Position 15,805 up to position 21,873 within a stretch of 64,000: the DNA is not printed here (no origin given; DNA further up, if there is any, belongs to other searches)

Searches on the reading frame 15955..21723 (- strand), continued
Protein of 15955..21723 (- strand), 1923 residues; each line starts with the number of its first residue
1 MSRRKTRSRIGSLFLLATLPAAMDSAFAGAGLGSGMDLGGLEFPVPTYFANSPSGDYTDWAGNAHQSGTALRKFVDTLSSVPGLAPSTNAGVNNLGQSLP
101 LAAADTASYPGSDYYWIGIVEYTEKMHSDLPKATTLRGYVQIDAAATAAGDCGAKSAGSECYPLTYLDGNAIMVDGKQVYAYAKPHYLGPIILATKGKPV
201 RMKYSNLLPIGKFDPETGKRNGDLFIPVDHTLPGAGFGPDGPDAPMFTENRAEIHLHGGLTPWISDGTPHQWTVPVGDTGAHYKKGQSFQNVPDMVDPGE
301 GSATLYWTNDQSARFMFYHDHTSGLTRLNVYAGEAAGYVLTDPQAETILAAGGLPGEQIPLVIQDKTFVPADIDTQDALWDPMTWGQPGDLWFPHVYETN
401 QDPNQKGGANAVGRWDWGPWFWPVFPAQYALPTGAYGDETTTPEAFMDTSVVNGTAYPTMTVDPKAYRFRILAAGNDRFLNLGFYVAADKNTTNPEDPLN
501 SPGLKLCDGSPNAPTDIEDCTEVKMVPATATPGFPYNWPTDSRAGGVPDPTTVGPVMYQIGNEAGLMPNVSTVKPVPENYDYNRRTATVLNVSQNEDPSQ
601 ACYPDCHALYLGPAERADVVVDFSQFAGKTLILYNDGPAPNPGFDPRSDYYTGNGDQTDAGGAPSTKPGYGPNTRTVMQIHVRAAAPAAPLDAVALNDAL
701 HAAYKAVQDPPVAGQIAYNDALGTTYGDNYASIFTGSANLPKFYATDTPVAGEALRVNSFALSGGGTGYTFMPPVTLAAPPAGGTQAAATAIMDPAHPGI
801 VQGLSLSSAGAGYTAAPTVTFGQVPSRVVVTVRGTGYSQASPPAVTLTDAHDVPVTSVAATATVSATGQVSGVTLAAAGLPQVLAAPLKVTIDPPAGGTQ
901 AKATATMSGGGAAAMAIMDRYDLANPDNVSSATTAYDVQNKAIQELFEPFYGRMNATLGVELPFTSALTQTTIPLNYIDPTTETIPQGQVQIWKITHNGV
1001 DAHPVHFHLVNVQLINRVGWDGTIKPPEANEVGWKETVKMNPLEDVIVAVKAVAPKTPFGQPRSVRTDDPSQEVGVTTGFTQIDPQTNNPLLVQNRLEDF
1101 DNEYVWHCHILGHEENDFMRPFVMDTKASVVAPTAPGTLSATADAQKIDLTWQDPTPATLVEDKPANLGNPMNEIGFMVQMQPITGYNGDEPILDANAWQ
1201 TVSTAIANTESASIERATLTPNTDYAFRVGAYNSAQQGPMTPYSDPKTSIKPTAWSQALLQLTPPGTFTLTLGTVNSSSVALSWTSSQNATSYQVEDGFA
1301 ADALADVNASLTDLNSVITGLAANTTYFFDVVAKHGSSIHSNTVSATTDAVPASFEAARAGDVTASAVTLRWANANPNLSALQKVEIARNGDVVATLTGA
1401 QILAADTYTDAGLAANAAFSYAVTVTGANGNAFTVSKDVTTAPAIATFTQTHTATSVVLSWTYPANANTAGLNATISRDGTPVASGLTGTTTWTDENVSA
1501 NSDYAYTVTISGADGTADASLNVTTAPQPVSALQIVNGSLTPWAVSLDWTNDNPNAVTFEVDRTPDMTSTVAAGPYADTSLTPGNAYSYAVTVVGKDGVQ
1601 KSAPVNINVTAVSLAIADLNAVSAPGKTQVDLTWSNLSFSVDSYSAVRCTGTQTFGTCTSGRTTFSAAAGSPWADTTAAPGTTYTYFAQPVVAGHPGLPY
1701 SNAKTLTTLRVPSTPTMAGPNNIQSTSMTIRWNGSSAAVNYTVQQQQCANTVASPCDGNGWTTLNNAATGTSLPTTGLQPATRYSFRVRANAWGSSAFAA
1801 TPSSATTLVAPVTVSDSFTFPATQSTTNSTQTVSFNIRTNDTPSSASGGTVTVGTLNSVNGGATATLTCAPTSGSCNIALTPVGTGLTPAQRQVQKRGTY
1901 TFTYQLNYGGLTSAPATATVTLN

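Call 52: find_encoding_contigs(protein=P0160, flank=5000, max_places=1)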
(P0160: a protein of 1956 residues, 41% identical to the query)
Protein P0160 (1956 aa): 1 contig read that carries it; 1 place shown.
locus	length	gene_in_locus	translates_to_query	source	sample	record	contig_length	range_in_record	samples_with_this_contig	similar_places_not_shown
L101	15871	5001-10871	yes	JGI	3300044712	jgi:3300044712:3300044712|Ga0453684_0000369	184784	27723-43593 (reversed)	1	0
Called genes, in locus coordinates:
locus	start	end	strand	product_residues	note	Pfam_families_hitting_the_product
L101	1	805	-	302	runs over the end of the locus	PF00126:HTH_1, PF03466:LysR_substrate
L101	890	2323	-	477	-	-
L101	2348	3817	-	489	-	PF07730:HisKA_3 (weak)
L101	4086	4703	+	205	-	PF01464:SLT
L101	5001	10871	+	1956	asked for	PF07731:Cu-oxidase_2 (faint), PF25833:Fn3_SaeA_3rd (faint), PF00041:fn3 (weak), PF22633:F5_F8_type_C_2 (faint)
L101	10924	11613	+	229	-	PF01346:FKBP_N, PF00254:FKBP_C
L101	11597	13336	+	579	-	PF00034:Cytochrom_C (weak)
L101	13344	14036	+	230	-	-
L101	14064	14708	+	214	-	PF00578:AhpC-TSA (weak), PF02630:SCO1-SenC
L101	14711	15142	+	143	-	PF07963:N_methyl (weak), PF08334:T2SSG, PF22434:PilW_C (weak)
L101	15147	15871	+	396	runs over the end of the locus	PF00482:T2SSF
